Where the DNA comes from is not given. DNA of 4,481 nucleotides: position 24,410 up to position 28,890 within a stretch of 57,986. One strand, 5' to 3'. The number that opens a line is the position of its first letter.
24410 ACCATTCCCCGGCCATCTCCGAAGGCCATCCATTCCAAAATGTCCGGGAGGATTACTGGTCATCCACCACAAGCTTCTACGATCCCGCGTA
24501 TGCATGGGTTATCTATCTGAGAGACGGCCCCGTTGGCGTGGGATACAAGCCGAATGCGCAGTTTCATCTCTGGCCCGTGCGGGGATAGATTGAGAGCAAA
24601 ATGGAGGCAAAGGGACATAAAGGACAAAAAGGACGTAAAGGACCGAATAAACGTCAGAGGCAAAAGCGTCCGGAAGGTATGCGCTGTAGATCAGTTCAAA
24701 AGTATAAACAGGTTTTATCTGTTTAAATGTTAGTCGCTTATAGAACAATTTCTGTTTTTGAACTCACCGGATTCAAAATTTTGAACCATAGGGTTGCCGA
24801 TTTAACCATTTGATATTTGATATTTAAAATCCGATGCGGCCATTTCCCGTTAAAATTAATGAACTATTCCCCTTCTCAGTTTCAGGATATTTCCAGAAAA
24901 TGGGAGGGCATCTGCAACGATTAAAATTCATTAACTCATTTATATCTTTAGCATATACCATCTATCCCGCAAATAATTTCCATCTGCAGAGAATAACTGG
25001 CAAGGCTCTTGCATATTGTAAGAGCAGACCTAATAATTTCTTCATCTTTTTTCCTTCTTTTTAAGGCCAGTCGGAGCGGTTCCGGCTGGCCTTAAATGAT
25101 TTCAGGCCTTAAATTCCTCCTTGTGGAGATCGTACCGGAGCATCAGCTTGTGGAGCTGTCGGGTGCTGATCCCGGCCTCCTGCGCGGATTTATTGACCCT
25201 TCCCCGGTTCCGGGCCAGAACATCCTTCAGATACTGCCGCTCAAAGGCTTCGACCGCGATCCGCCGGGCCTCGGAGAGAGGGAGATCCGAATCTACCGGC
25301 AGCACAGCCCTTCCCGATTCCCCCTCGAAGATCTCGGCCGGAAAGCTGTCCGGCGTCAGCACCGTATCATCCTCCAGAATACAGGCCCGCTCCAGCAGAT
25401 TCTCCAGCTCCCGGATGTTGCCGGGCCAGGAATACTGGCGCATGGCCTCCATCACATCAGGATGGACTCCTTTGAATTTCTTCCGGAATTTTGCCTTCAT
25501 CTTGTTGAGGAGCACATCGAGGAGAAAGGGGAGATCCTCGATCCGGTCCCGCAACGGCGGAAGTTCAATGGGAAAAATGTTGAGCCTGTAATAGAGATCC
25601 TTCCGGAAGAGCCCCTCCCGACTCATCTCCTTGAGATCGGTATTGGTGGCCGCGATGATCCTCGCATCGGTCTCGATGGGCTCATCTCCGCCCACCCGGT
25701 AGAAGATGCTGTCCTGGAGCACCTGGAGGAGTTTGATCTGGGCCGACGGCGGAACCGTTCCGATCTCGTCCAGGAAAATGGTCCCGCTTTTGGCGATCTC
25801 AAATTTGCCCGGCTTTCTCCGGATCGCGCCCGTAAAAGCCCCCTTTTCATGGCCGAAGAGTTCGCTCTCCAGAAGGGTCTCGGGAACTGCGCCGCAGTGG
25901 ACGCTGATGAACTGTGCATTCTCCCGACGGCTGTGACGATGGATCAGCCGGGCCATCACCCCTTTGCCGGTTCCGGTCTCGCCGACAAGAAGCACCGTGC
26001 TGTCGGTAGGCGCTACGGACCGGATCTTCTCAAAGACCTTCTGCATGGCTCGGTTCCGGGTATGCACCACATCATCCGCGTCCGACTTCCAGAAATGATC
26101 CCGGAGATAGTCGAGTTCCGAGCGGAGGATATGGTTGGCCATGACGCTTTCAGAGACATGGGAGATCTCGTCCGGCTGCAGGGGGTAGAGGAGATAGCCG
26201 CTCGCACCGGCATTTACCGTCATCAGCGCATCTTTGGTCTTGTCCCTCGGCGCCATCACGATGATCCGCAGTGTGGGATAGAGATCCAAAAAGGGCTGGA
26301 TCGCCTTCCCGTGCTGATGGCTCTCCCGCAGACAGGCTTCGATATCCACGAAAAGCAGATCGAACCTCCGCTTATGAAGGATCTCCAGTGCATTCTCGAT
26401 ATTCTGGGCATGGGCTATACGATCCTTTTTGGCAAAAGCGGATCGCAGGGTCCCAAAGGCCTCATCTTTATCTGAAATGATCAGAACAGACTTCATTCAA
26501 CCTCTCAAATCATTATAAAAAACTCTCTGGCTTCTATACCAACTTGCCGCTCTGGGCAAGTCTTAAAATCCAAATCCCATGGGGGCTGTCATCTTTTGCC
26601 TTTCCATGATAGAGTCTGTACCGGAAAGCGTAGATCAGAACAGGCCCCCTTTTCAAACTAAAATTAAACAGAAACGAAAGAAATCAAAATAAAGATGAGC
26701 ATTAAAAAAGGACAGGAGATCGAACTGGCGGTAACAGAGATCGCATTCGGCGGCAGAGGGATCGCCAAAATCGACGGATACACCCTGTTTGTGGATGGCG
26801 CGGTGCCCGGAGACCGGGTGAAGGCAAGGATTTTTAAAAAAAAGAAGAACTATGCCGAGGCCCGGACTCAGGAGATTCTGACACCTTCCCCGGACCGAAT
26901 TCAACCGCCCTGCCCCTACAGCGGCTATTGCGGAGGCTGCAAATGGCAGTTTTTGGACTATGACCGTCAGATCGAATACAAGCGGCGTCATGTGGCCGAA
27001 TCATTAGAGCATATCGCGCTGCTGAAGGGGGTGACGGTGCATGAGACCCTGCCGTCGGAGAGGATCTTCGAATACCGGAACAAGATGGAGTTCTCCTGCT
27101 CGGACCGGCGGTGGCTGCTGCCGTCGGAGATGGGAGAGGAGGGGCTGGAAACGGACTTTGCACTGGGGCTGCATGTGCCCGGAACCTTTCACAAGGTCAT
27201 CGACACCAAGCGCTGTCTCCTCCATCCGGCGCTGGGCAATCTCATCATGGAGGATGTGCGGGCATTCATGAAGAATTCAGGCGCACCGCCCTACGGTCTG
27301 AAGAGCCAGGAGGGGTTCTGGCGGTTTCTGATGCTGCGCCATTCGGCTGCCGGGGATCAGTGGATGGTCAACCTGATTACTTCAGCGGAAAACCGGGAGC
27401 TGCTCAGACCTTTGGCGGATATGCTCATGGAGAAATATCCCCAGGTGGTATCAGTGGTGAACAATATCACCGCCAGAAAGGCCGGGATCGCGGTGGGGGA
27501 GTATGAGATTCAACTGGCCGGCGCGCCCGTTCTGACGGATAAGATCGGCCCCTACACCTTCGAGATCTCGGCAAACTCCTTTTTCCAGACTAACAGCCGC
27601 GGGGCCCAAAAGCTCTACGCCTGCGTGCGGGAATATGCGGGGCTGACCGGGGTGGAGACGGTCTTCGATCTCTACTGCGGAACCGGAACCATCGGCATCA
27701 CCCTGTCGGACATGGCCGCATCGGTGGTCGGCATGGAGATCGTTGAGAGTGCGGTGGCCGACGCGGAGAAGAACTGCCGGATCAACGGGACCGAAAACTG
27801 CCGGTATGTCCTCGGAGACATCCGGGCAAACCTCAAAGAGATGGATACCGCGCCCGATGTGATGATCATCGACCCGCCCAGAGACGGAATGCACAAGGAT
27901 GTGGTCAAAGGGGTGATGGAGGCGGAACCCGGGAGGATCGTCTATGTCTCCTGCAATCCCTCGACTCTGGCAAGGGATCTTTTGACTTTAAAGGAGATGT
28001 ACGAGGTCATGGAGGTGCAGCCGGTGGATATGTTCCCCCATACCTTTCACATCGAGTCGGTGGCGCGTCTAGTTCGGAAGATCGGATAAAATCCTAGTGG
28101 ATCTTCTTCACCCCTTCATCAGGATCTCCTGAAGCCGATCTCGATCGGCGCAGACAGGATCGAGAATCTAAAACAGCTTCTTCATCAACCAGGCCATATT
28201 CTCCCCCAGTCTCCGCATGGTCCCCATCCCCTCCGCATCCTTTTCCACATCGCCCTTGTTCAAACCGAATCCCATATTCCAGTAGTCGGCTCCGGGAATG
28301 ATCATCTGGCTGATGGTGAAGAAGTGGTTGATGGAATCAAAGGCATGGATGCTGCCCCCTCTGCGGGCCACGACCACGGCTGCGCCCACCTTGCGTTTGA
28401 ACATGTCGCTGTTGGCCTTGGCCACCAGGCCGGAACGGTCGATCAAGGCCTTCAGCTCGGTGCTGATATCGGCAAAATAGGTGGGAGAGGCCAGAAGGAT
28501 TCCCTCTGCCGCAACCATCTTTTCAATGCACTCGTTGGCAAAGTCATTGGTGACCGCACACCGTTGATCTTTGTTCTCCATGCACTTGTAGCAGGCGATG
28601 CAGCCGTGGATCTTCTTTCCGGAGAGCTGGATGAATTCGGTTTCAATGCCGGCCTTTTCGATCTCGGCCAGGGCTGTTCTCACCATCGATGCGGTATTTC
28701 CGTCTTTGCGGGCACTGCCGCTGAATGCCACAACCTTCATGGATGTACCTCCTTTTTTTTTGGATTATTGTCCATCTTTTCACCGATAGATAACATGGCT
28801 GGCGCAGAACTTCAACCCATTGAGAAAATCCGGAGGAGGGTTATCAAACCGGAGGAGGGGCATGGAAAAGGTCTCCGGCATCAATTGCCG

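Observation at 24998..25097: Near-consensus sigma-54 promoter driving only a ~75-nt non-coding stretch that ends in a strong hairpin, next to an orphan sigma-54 activator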

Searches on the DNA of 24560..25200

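Call 56: search_rna_families(source=window, start=24560, end=25200, threshold=evalue, max_evalue=10)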
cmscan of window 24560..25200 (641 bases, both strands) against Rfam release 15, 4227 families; matches with E-value up to 10: 6.
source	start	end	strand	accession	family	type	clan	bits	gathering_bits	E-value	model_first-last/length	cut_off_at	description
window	25060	25096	-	RF04128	MIR8562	Gene; miRNA;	-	18.3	211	0.67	1-242/242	no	MIR8562 microRNA precursor family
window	25061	25097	+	RF03601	MIR7993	Gene; miRNA;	-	17.6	100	2.8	1-138/138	no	MIR7993 microRNA precursor family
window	25060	25096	-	RF01895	mir-193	Gene; miRNA;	-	16.6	55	0.88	17-60/76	no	mir-193 microRNA precursor family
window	24891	24990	-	RF01513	Afu_335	Gene; snRNA; snoRNA; CD-box;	-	15.2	50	4.7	1-96/96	no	A. fumigatus snoRNA Afu_335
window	25056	25100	+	RF03246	MIR1515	Gene; miRNA;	-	14.5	140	5.9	1-137/137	no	MIR1515 microRNA precursor family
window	25069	25091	+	RF03001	leuA-Halobacteria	Cis-reg;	-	13.4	47.9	4.3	20-41/53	no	leuA-Halobacteria RNA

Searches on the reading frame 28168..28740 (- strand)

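Call 9: search_protein_families(library=pfam, proteins=[window:28168-28740:-])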
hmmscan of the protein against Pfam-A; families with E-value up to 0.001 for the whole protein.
window:28168-28740:- (190 aa): 2 families
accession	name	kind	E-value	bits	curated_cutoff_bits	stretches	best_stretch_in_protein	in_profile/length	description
PF03358.20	FMN_red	-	1.1e-31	109.9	24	1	1-158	1-149/152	NADPH-dependent FMN reductase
PF02525.22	Flavodoxin_2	-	3e-06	27.5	27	1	1-136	1-143/198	Flavodoxin-like fold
